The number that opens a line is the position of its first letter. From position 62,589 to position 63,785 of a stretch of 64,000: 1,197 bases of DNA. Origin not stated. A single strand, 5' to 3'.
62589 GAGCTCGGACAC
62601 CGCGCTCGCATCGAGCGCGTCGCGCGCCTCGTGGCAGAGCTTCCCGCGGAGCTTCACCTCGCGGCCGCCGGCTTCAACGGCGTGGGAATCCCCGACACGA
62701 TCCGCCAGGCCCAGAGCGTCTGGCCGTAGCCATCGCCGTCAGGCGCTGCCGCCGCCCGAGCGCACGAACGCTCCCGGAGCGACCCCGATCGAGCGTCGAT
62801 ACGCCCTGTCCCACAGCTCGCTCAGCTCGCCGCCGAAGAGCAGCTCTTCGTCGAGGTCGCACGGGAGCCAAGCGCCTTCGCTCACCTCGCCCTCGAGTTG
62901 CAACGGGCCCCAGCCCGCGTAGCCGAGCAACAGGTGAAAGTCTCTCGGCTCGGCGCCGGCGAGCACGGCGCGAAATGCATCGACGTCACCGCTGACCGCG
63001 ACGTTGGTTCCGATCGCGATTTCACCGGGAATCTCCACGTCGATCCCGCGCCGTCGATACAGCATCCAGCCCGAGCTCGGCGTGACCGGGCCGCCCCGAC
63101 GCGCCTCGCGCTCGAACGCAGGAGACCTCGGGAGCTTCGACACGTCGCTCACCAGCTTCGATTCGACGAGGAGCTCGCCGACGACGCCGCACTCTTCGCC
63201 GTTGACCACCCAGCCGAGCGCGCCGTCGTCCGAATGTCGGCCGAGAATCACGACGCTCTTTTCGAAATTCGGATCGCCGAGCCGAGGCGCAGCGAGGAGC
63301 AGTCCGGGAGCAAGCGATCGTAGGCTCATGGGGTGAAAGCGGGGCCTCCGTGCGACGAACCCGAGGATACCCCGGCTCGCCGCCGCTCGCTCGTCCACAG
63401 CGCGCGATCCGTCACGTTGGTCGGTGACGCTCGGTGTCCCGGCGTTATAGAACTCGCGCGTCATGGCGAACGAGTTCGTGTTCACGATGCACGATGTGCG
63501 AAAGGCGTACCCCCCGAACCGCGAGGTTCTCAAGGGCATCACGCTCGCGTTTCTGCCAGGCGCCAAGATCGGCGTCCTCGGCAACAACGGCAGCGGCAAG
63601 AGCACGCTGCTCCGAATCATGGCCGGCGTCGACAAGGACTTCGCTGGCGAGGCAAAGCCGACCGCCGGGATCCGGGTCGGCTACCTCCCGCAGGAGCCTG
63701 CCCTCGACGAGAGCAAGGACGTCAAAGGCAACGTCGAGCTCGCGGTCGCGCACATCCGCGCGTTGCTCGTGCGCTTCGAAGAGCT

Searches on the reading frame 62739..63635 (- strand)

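Call 59: search_protein_families(library=pfam, proteins=[window:62739-63635:-], max_evalue=0.00001)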
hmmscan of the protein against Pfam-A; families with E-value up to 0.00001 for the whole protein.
window:62739-63635:- (298 aa): 1 family
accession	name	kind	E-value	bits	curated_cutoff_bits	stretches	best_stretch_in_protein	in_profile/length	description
PF02622.21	DUF179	-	2e-32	112.8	27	1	117-281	1-155/157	AlgH-like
